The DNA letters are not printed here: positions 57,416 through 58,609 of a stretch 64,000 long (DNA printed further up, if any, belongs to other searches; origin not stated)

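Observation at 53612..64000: AOR-led operon with four enzymes embedded between the ABC permeases and their binding protein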

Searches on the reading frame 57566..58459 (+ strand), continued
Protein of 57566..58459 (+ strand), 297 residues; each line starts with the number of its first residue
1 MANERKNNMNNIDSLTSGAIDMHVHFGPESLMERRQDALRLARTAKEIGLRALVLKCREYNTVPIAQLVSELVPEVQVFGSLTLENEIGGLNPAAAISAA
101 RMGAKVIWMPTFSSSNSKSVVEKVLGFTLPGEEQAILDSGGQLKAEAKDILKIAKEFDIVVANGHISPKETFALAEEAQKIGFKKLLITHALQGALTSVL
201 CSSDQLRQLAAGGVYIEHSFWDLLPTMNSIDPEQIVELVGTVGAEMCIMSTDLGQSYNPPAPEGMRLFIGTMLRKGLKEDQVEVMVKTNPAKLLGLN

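Call 79: search_solved_structures(query=A2, max_evalue=1, show_alignments=2)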
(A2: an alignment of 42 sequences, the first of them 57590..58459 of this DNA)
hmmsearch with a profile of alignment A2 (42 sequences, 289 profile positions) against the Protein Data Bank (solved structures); distinct sequences matched with E-value up to 1: 5.
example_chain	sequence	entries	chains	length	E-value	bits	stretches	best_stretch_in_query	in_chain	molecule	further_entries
6nr8_1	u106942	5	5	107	0.066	15.6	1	150-219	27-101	Prefoldin subunit 1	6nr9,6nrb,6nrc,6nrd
1bf6_A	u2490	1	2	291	0.31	13.4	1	194-285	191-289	PHOSPHOTRIESTERASE HOMOLOGY PROTEIN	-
4lef_C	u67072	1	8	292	0.31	13.4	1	194-285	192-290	Phosphotriesterase homology protein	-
1ivp_A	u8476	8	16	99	0.48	12.8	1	217-279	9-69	HIV-2 PROTEASE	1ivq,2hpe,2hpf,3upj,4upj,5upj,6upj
1o4v_A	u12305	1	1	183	0.79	12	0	135-179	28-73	phosphoribosylaminoimidazole mutase PurE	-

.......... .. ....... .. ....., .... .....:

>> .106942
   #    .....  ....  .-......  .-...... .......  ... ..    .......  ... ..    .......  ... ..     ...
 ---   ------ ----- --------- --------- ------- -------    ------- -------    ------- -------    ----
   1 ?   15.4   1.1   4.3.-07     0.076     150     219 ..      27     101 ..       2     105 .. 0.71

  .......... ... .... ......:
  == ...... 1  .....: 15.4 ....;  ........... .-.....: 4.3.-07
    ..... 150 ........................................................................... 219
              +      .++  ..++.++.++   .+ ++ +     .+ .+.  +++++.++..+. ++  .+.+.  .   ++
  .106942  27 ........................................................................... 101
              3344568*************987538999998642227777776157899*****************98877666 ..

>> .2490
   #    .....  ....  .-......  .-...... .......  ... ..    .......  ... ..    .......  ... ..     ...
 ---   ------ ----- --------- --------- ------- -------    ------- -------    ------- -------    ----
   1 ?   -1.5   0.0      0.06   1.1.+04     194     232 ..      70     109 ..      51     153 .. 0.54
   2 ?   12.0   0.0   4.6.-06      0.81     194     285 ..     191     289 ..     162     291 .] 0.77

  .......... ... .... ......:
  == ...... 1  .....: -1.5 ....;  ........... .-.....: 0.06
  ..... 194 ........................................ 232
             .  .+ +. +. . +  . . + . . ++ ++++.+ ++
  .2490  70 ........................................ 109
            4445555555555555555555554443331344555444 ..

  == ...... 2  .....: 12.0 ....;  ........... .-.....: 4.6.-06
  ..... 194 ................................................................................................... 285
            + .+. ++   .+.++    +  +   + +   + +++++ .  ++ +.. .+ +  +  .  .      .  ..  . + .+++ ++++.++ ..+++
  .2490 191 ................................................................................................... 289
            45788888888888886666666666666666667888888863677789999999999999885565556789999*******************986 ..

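Call 89: search_protein_families(library=ncbifam, proteins=[L090:11002-11724:+, L090:11761-12336:+, L085:2883-3692:-, L085:4325-5569:-, L085:3887-4324:-, L085:5843-6985:+, L084:3692-4792:-, L084:41-1417:+, L096:505-1416:-, L087:4347-5789:+], max_evalue=1e-10)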
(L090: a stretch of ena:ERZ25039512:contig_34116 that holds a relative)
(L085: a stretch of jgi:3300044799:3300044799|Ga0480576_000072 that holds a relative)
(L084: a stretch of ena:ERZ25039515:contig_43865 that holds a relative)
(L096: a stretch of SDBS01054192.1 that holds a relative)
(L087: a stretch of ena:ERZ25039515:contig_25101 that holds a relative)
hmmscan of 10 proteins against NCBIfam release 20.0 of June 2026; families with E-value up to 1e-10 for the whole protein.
L090:11002-11724:+ (240 aa): 6 families
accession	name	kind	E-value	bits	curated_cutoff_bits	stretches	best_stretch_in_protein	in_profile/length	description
TIGR02303.1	HpaG-C-term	equivalog_domain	1.8e-60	204.5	276.4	1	23-234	29-244/245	4-hydroxyphenylacetate degradation bifunctional isomerase/decarboxylase, C-terminal subunit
NF053535.1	DhyDRhmHlse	equivalog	1.7e-49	168.7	500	1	37-234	71-280/284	2,4-didehydro-3-deoxy-L-rhamnonate hydrolase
NF011750.0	PRK15203.1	equivalog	1.8e-44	152.2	811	1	37-234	223-424/429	4-hydroxyphenylacetate degradation bifunctional isomerase/decarboxylase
NF009399.0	PRK12764.1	equivalog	9.7e-41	140.3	444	1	34-225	19-212/501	fumarylacetoacetate hydrolase family protein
NF007967.0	PRK10691.1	equivalog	6.2e-39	133.6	201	1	37-224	17-211/219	fumarylacetoacetate hydrolase family protein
TIGR02305.1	HpaG-N-term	equivalog_domain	6.9e-34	117.1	228.65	1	55-230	27-203/205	4-hydroxyphenylacetate degradation bifunctional isomerase/decarboxylase, N-terminal subunit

L090:11761-12336:+ (191 aa): 0 families

L085:2883-3692:- (269 aa): 218 families (the best 25 are shown)
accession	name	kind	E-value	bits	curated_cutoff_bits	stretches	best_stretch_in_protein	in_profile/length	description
NF005559.1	PRK07231.1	subfamily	6.4e-76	255.1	215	1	3-254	2-248/249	glucose 1-dehydrogenase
NF052558.1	MBtsdlDhBudC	equivalog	4.4e-67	226.3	270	1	4-260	2-248/250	meso-2,3-butanediol dehydrogenase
NF004791.0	PRK06138.1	equivalog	7.2e-67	225.3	312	1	1-255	1-251/252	SDR family oxidoreductase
NF005681.0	PRK07478.1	subfamily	2.2e-61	207.4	267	1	2-256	3-252/254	SDR family oxidoreductase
NF009466.0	PRK12826.1-2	subfamily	4.5e-59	199.9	222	1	6-254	4-245/248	3-oxoacyl-ACP reductase FabG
NF004198.0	PRK05653.1-3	equivalog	6.2e-58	196.2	296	1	3-254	5-247/248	3-oxoacyl-ACP reductase FabG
NF009093.0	PRK12429.1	subfamily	8.1e-58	195.7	258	1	1-252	1-255/259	3-hydroxybutyrate dehydrogenase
TIGR01963.1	PHB_DH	subfamily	8.4e-57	192.3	307.05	1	6-252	2-251/255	3-hydroxybutyrate dehydrogenase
NF004203.0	PRK05653.2-4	subfamily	1.4e-56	191.8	313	1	1-255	2-258/260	3-oxoacyl-ACP reductase FabG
NF005007.0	PRK06398.1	equivalog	4.1e-56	190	341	1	2-254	4-246/259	aldose dehydrogenase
NF004818.0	PRK06172.1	equivalog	1.4e-55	188.4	336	1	1-254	3-251/253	SDR family oxidoreductase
NF005309.0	PRK06841.1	subfamily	7.2e-55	186.2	286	1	2-255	12-254/255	GolD/DthD family dehydrogenase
NF005473.0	PRK07069.1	equivalog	2.5e-54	184.6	339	1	3-254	8-260/262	SDR family oxidoreductase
NF005469.0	PRK07063.1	equivalog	2.6e-54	184.5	306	1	3-256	5-257/260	SDR family oxidoreductase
TIGR01830.1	3oxo_ACP_reduc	equivalog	5.2e-53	180.2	297.75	1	8-252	1-237/239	3-oxoacyl-[acyl-carrier-protein] reductase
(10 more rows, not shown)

L085:4325-5569:- (414 aa): 1 family
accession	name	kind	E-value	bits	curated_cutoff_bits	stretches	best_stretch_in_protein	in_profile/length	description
NF051439.1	C3LHypDHLhpIPSEAE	equivalog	1.5e-29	102.9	700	1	107-412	262-549/555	cis-3-hydroxy-L-proline dehydratase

L085:3887-4324:- (145 aa): 1 family
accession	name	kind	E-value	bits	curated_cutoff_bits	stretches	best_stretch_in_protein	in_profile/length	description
NF003046.0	PRK03955.1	equivalog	1.9e-24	86.1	163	1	5-143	3-131/132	DUF126 domain-containing protein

L085:5843-6985:+ (380 aa): 3 families
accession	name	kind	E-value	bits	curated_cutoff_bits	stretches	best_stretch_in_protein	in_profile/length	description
TIGR00045.1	TIGR00045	subfamily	5.5e-140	466.6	168.45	1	2-374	1-373/375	glycerate kinase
NF007668.0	PRK10342.1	equivalog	6.8e-117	390.8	686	1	1-360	1-360/381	glycerate 2-kinase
NF007401.0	PRK09932.1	equivalog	8.4e-114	380.6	625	1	1-366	1-366/381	glycerate 3-kinase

L084:3692-4792:- (366 aa): 21 families
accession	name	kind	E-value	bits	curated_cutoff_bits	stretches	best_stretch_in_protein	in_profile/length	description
TIGR03989.1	Rxyl_3153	subfamily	1.4e-90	304.2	440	1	2-365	1-370/370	NDMA-dependent alcohol dehydrogenase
TIGR02818.1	adh_III_F_hyde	equivalog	5.1e-75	252.8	543.95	1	2-364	1-367/368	S-(hydroxymethyl)glutathione dehydrogenase/class III alcohol dehydrogenase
TIGR03451.1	mycoS_dep_FDH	equivalog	4.4e-74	249.4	512.9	1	3-365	2-358/358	S-(hydroxymethyl)mycothiol dehydrogenase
NF041097.1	keto_inos_dh_IolM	equivalog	1.2e-40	139.4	450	1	15-356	40-380/389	scyllo-inosose 3-dehydrogenase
TIGR00692.1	tdh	equivalog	2.1e-39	135.5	458.35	1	15-364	11-339/340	L-threonine 3-dehydrogenase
NF006940.0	PRK09422.1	equivalog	2.3e-38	132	344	1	4-362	2-332/338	alcohol dehydrogenase AdhP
NF010344.0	PRK13771.1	subfamily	1.3e-36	126.2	349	1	4-359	2-326/334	putative alcohol dehydrogenase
NF007489.0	PRK10083.1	equivalog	2.1e-36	125.6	376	1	10-356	7-326/339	Zn-dependent oxidoreductase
NF003808.0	PRK05396.1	equivalog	3.5e-35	121.5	380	1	5-364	3-339/341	L-threonine 3-dehydrogenase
NF007642.0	PRK10309.1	equivalog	6.4e-32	111.1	550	1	18-240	16-217/347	galactitol-1-phosphate 5-dehydrogenase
TIGR03366.1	HpnZ_proposed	hypoth_equivalog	5.1e-31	108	328.1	1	28-284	6-253/315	putative phosphonate catabolism associated alcohol dehydrogenase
NF047908.1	AldhRedAhr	equivalog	1.3e-29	103.2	470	1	2-358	3-327/335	NADPH-dependent aldehyde reductase Ahr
NF041172.1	AcrlCoa_red_Thmprot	equivalog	2.1e-29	102.5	500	1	4-364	2-332/334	acryloyl-CoA reductase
TIGR02824.1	quinone_pig3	subfamily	3.7e-29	101.8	296.8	1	136-360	92-319/325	putative NAD(P)H quinone oxidoreductase, PIG3 family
TIGR03201.1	dearomat_had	equivalog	6.1e-29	101.2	338.65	1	11-289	7-277/349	6-hydroxycyclohex-1-ene-1-carbonyl-CoA dehydrogenase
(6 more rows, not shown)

L084:41-1417:+ (458 aa): 69 families (the best 25 are shown)
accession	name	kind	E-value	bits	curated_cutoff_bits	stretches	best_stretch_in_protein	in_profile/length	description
NF004426.0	PRK05769.1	equivalog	3.5e-115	385.3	552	1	14-456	4-438/441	acetyl ornithine aminotransferase family protein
NF005993.0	PRK08117.1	subfamily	7.3e-100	334.6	574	1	52-452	30-424/433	aspartate aminotransferase family protein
NF004714.0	PRK06058.1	subfamily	2.7e-98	329.5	639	1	13-456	9-445/447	4-aminobutyrate--2-oxoglutarate transaminase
NF006228.0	PRK08360.1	equivalog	3.1e-91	306.2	608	1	48-451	24-420/443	aspartate aminotransferase family protein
TIGR00700.1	GABAtrnsam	equivalog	2.4e-89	299.9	506.65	1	53-454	21-417/420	4-aminobutyrate--2-oxoglutarate transaminase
NF006368.0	PRK08593.1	equivalog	2.6e-85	286.7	570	1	50-451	29-425/448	aspartate aminotransferase family protein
NF005393.0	PRK06938.1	subfamily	1.9e-79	267.2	671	1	52-451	54-458/469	diaminobutyrate--2-oxoglutarate transaminase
NF005692.0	PRK07495.1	equivalog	1.1e-78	264.8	724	1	54-453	29-417/425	4-aminobutyrate--2-oxoglutarate transaminase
NF004171.0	PRK05639.1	equivalog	8.6e-78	262.2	639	1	14-451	2-437/457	alanine/serine racemase family protein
NF045634.1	LeuMetRace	equivalog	9.7e-77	258.5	800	1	56-451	32-420/432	leucine/methionine racemase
TIGR00707.1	argD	subfamily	3.1e-76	256.7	410.05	2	223-455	163-380/381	acetylornithine/succinylornithine family transaminase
NF005376.0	PRK06918.1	equivalog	3.8e-76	256.3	676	1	49-451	38-437/451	4-aminobutyrate--2-oxoglutarate transaminase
NF049939.1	HyAminethphonNHLyPbfA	equivalog_domain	5.2e-75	252.6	525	1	54-454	50-438/442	(R)-1-hydroxy-2-aminoethylphosphonate ammonia-lyase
NF002874.0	PRK03244.1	equivalog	5.4e-75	252.6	457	1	46-455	24-392/399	acetylornithine transaminase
NF005272.0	PRK06777.1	equivalog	6.7e-75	252.2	725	1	57-454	32-418/421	4-aminobutyrate--2-oxoglutarate transaminase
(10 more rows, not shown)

L096:505-1416:- (304 aa): 10 families
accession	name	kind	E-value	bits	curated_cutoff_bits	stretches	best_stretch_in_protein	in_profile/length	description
NF008592.0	PRK11559.1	equivalog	5.8e-69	232.6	397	1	1-296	3-294/296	2-hydroxy-3-oxopropionate reductase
TIGR01505.1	tartro_sem_red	equivalog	4.8e-62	209.8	340.75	1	2-279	1-275/291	2-hydroxy-3-oxopropionate reductase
TIGR01692.1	HIBADH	equivalog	7.9e-51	173.1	291.6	1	5-257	1-257/288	3-hydroxyisobutyrate dehydrogenase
NF012005.0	PRK15461.1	equivalog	4.6e-50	170.5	348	1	2-285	3-283/298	sulfolactaldehyde 3-reductase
NF043037.1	ThreonDh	equivalog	4.7e-50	170.7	350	1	2-286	4-287/297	L-threonate dehydrogenase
NF011633.0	PRK15059.1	equivalog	2.5e-45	154.9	451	1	1-272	1-267/292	2-hydroxy-3-oxopropionate reductase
NF007161.0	PRK09599.1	subfamily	3.1e-27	95.6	271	1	1-190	1-193/302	NADP-dependent phosphogluconate dehydrogenase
TIGR00872.1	gnd_rel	equivalog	4e-21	75.5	297.2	1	1-191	1-192/299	phosphogluconate dehydrogenase (NAD(+)-dependent, decarboxylating)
NF006765.0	PRK09287.1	equivalog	9.2e-18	64.3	413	1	2-190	5-203/476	NADP-dependent phosphogluconate dehydrogenase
TIGR00873.1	gnd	equivalog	1.6e-16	60.2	426.7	1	2-190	1-199/467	decarboxylating NADP(+)-dependent phosphogluconate dehydrogenase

L087:4347-5789:+ (480 aa): 2 families
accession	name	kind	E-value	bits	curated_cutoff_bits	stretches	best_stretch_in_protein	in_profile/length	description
TIGR00387.1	glcD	equivalog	7e-33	114.1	567.9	1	47-474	1-413/413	glycolate oxidase subunit GlcD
NF008408.0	PRK11230.1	equivalog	7.3e-23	80.8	897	1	7-252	19-257/499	glycolate oxidase subunit GlcD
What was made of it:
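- The FAH protein scores better as HpaG-like than as rhamnonate-pathway hydrolase (call 89).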

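Call 93: search_protein_families(library=pfam, proteins=[L126:19284-20255:+, L126:17886-19250:+, L100:4051-6897:-, L127:1744-3405:+, L140:2477-3727:+, L151:2633-3964:+], max_evalue=0.00001)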
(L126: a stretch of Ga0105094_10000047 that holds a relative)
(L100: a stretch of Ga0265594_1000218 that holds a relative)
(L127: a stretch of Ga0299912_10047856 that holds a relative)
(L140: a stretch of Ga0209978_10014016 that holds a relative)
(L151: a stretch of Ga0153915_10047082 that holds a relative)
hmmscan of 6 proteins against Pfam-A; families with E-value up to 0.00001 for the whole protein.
L126:19284-20255:+ (324 aa): 2 families
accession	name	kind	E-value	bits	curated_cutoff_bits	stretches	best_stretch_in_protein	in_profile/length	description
PF00005.33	ABC_tran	-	1.9e-28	100.2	25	1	25-185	2-137/137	ABC transporter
PF08352.17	oligo_HPY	-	1.4e-18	67.4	27.1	1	236-301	1-65/65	Oligopeptide/dipeptide transporter, C-terminal region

L126:17886-19250:+ (455 aa): 3 families
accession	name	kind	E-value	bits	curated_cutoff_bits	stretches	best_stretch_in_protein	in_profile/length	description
PF12831.13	FAD_oxidored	-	2.8e-87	294.1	27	1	23-441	1-416/416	FAD dependent oxidoreductase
PF01946.23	Thi4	-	2.3e-07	30.8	26.2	1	18-65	14-63/235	Thi4 family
PF07992.20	Pyr_redox_2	-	3.9e-06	26.9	26.1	1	23-56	2-31/291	Pyridine nucleotide-disulphide oxidoreductase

L100:4051-6897:- (949 aa): 5 families
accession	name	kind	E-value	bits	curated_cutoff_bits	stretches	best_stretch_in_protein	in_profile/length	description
PF02730.20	AFOR_N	-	2.4e-55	187.8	29.8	1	2-204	2-198/199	Aldehyde ferredoxin oxidoreductase, N-terminal domain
PF01314.23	AFOR_C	-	8.2e-51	173.8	27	1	221-536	2-339/385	Aldehyde ferredoxin oxidoreductase, domains 2 & 3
PF00465.25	Fe-ADH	-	3.7e-48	163.7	31.3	1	581-751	3-168/168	Iron-containing alcohol dehydrogenase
PF25137.1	ADH_Fe_C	-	9.7e-43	146.6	27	1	762-948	1-193/194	Fe-containing alcohol dehydrogenase family, C-terminal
PF13685.12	Fe-ADH_2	-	6.3e-11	42.9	28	1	584-684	2-100/149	Iron-containing alcohol dehydrogenase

L127:1744-3405:+ (554 aa): 1 family
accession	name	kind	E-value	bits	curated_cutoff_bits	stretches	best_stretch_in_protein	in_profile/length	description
PF00496.27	SBP_bac_5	-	3e-75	254.1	32.4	1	110-435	2-330/368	Bacterial extracellular solute-binding proteins, family 5 Middle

L140:2477-3727:+ (417 aa): 1 family
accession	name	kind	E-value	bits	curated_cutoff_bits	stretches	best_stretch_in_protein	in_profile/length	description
PF09861.14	Lar_N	-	1.1e-57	194.9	23.3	1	15-208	1-196/204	Lactate racemase N-terminal domain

L151:2633-3964:+ (444 aa): 1 family
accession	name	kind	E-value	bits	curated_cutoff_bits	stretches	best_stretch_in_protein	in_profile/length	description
PF09861.14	Lar_N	-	2.9e-54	183.8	23.3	1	33-225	1-196/204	Lactate racemase N-terminal domain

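Call 97: search_protein_representatives(alignment_id=A2)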
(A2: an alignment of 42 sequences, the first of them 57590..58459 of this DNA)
Query: 42 sequences, 289 profile positions. Proteins with E-value up to 0.001 (for the whole library): 4267; up to 1e-10: 2498; up to 1e-30: 930. The best 150 are listed.
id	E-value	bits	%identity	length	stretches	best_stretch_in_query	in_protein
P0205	1.8e-150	516.3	-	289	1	1-288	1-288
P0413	6.2e-96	337.3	-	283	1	8-288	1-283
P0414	2.3e-94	332.2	-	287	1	3-288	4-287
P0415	1.5e-93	329.5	-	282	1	1-288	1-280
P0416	2.2e-93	329.0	-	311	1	4-288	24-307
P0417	2.2e-91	322.4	-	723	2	9-288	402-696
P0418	6.9e-89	314.2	-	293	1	3-288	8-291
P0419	2.4e-82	292.8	-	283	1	5-288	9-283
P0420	2.4e-81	289.4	-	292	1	6-288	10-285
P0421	3.5e-80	285.6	-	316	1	2-288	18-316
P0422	2.0e-79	283.2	-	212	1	78-288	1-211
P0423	4.6e-79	282.0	-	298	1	3-288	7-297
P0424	5.5e-79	281.7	-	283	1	1-289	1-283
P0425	2.0e-78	279.9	-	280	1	4-287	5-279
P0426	3.0e-77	276.0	-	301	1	3-288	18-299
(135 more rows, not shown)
